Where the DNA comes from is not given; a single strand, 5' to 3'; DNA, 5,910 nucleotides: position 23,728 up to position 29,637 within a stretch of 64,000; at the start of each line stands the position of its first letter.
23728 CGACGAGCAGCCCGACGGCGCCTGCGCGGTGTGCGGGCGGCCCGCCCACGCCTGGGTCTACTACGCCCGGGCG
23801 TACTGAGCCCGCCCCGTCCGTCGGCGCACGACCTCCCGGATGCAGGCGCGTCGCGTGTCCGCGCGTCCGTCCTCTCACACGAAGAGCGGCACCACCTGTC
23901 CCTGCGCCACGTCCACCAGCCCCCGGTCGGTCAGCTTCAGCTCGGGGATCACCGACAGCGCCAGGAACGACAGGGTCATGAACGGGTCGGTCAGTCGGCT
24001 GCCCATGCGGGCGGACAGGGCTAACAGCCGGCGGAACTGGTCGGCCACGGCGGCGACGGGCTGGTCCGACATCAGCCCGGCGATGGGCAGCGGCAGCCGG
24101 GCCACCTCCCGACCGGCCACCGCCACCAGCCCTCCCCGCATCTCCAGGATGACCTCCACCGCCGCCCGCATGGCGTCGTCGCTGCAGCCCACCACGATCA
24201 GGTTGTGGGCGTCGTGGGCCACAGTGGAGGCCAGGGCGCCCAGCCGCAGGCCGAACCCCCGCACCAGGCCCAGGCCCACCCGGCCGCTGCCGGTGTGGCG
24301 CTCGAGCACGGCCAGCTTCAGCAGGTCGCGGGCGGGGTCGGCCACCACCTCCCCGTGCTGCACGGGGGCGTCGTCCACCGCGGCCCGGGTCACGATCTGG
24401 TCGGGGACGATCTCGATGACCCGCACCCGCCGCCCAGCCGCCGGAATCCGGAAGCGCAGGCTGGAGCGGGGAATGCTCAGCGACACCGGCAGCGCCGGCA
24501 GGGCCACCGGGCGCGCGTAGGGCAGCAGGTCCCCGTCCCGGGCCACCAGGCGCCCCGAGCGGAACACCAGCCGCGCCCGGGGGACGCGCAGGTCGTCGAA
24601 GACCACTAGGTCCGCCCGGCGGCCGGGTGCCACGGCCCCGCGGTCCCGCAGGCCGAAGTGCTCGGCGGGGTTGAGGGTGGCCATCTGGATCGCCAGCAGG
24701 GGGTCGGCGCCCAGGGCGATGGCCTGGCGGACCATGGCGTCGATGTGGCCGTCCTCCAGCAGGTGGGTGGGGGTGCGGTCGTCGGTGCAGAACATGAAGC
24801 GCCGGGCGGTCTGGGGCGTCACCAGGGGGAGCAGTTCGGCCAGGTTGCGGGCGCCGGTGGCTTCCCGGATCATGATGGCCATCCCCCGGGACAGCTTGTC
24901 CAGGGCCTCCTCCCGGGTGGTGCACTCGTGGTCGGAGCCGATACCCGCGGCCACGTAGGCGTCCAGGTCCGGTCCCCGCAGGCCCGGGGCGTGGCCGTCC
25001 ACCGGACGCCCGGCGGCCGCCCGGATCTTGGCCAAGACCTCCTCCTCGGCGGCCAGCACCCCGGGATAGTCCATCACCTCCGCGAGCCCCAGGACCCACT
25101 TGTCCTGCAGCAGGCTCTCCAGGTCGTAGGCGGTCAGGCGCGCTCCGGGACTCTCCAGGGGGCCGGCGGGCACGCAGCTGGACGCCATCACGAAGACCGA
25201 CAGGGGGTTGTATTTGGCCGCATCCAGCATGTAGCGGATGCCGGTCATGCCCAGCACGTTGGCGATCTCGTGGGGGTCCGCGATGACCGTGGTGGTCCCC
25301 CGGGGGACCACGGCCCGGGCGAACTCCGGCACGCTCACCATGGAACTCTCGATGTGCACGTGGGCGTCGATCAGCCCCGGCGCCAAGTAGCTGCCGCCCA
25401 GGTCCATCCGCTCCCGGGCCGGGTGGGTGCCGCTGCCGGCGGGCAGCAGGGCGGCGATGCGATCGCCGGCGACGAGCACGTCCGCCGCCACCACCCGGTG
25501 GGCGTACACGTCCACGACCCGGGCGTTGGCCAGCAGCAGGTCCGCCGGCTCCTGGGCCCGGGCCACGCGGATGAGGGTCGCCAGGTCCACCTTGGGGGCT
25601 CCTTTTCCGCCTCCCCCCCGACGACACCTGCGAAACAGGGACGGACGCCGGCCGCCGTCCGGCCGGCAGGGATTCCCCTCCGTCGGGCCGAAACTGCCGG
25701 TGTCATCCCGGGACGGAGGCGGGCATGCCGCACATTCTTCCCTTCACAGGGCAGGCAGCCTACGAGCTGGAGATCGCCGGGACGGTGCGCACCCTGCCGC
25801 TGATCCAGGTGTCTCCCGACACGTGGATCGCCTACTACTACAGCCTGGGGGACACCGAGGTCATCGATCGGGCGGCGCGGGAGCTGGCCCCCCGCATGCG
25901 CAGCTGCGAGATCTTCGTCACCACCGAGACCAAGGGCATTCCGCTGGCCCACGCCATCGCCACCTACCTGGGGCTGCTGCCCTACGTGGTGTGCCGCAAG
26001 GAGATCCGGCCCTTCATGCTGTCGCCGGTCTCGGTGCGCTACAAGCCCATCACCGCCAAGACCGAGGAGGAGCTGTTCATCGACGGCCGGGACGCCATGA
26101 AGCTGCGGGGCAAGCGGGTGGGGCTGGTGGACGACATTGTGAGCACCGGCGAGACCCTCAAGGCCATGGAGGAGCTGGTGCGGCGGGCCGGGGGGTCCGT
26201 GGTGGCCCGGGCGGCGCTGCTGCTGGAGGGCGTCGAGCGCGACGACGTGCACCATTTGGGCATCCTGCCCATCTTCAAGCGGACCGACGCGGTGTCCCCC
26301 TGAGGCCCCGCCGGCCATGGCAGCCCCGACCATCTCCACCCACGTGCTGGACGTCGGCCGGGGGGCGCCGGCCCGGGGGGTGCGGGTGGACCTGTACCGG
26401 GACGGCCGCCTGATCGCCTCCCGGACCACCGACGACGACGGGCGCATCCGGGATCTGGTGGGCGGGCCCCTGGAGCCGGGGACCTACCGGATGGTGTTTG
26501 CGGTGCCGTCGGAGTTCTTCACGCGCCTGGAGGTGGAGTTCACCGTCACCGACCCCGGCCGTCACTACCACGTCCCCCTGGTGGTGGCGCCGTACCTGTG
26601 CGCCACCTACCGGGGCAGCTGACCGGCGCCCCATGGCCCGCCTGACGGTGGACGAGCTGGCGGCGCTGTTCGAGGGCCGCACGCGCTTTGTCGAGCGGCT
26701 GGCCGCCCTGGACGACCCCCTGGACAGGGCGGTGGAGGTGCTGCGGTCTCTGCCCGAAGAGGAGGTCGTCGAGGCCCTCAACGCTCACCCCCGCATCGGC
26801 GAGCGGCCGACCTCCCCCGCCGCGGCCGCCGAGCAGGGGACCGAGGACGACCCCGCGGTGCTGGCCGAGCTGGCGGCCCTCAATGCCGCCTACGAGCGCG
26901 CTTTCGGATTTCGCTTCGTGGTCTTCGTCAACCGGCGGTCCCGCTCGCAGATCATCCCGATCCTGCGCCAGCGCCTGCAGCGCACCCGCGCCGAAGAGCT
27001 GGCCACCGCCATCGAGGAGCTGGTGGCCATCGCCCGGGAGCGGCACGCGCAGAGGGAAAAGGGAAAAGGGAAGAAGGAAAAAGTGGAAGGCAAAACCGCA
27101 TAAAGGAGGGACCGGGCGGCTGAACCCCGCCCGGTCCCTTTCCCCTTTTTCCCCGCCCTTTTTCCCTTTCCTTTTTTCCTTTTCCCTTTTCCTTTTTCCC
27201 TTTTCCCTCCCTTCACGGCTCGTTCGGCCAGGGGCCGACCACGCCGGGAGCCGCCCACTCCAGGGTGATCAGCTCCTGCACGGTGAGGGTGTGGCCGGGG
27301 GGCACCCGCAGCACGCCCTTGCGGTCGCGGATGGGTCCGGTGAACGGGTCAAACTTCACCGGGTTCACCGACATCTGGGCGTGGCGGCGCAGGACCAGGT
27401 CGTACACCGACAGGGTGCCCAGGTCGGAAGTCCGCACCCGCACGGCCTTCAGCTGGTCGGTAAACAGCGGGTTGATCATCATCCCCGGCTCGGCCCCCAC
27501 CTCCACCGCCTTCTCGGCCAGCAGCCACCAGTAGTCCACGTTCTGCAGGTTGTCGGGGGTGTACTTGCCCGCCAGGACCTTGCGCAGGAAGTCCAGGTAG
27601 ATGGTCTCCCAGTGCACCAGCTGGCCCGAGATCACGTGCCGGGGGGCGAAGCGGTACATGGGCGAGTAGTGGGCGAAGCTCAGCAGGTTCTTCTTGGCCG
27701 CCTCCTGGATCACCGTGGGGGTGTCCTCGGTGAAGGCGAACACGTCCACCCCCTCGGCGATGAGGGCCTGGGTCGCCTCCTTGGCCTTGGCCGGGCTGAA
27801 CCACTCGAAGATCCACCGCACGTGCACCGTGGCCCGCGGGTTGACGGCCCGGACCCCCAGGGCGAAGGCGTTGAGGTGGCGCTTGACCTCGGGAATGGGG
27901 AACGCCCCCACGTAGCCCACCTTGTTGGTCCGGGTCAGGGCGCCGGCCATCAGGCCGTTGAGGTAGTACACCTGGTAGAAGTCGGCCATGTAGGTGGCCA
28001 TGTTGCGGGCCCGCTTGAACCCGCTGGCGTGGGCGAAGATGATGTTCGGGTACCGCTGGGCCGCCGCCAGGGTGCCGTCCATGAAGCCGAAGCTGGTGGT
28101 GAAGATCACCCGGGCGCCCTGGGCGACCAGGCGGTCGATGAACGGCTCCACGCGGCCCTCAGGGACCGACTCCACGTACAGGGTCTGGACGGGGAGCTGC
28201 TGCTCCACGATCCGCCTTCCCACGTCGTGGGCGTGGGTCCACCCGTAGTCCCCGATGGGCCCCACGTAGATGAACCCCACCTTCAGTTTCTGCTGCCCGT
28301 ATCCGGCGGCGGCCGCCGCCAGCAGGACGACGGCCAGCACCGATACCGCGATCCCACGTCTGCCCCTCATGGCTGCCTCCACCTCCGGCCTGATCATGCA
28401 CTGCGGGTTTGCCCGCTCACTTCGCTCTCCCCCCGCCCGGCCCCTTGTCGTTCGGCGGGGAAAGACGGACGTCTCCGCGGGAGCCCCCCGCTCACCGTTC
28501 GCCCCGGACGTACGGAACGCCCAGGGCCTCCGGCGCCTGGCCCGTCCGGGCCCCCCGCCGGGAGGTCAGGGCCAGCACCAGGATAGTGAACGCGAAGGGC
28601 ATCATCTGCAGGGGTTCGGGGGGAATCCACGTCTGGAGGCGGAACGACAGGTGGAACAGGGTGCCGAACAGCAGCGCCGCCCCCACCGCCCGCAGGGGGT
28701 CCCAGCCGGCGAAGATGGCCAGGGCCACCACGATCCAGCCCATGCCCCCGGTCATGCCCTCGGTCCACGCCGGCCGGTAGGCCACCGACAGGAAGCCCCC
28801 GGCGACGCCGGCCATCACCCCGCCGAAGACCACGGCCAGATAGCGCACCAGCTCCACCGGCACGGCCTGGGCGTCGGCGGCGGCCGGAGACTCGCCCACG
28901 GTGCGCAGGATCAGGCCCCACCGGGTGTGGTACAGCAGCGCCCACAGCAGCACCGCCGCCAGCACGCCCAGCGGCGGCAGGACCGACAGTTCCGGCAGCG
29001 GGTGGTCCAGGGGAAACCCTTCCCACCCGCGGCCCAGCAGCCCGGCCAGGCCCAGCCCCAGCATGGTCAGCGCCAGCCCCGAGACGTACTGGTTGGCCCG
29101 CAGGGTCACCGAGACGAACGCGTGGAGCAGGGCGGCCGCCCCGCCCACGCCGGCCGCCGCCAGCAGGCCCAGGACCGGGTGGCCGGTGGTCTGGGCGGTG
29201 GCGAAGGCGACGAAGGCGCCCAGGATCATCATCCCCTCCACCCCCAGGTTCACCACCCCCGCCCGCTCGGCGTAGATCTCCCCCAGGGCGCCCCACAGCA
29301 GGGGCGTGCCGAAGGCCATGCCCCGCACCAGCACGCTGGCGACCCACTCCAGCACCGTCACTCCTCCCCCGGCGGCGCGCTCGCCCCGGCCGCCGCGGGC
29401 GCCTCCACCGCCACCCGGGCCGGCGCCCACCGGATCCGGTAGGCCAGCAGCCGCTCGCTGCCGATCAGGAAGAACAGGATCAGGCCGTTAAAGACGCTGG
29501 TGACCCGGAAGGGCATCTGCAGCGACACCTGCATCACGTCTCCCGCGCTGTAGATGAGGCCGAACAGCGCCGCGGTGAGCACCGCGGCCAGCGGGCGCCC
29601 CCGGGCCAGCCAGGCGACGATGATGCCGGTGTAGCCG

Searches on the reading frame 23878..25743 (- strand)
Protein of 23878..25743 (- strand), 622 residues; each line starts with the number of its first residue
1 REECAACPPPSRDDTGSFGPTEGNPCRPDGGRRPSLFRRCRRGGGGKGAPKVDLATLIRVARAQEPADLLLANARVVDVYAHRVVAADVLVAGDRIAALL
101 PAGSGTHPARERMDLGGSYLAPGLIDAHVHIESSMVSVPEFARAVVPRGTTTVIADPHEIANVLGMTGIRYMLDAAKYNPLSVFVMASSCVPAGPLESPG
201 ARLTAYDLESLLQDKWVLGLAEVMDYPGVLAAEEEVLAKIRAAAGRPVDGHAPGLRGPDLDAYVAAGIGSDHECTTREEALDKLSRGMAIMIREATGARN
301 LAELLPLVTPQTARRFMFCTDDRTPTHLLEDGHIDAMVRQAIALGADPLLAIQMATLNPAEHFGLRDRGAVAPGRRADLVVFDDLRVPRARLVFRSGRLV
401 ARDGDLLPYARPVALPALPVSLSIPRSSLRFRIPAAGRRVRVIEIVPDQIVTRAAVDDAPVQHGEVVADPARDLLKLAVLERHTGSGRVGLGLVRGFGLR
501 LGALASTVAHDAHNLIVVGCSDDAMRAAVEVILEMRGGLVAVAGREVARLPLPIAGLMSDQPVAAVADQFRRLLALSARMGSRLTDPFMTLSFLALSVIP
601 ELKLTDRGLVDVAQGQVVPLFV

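Call 47: search_protein_families(library=pfam, proteins=[window:23878-25743:-], max_evalue=0.000001)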
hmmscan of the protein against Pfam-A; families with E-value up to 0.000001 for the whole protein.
window:23878-25743:- (622 aa): 3 families
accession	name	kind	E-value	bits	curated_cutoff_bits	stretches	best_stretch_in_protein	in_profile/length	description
PF13382.11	Adenine_deam_C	-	1.3e-63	213.8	27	1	449-614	1-167/169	Adenine deaminase C-terminal domain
PF01979.26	Amidohydro_1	-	2.8e-35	122.6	25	1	119-387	1-321/345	Amidohydrolase family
PF07969.17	Amidohydro_3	-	3.4e-12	47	29.7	0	351-400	412-471/472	Amidohydrolase family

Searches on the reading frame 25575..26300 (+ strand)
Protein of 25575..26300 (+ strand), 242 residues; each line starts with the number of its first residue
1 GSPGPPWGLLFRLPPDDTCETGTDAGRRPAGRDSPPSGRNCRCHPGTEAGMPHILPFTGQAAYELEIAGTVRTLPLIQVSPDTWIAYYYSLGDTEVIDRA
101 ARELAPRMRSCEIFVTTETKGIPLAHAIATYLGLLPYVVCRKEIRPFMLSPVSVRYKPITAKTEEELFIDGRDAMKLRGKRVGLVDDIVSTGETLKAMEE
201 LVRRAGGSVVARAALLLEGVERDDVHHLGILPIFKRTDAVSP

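Call 47: search_protein_families(library=pfam, proteins=[window:25575-26300:+], max_evalue=0.000001)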
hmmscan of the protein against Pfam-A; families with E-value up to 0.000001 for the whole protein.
window:25575-26300:+ (242 aa): 1 family
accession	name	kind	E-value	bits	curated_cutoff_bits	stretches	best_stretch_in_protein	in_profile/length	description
PF00156.33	Pribosyltran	-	9e-11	41.8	26.3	1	113-221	32-129/158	Phosphoribosyl transferase domain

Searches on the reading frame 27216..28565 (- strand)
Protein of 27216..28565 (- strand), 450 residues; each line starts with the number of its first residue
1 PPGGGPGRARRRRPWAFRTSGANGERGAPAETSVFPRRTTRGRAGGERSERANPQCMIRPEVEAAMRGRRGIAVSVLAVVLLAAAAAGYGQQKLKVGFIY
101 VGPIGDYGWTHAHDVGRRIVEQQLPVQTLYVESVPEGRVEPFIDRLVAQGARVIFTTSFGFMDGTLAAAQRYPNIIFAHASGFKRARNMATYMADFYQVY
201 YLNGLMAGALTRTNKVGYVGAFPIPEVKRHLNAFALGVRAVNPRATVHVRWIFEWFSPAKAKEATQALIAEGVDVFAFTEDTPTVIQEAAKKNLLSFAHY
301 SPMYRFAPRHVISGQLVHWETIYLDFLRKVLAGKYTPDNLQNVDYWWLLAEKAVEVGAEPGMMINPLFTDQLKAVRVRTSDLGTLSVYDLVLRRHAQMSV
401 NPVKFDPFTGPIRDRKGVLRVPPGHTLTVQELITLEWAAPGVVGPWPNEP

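Call 47: search_protein_families(library=pfam, proteins=[window:27216-28565:-], max_evalue=0.000001)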
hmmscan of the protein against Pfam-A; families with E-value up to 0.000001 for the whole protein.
window:27216-28565:- (450 aa): 1 family
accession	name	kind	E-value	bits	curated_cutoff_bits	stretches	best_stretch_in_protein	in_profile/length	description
PF02608.20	Bmp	-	5.7e-42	144.2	24.1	1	94-372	2-284/301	ABC transporter substrate-binding protein PnrA-like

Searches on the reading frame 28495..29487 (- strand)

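Call 47: search_protein_families(library=pfam, proteins=[window:28495-29487:-], max_evalue=0.000001)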
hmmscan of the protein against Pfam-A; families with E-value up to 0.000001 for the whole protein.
window:28495-29487:- (331 aa): 1 family
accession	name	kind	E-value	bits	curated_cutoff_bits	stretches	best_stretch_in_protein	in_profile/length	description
PF02653.21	BPD_transp_2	-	9.6e-33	113.9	26.8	1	53-305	2-269/269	Branched-chain amino acid transport system / permease component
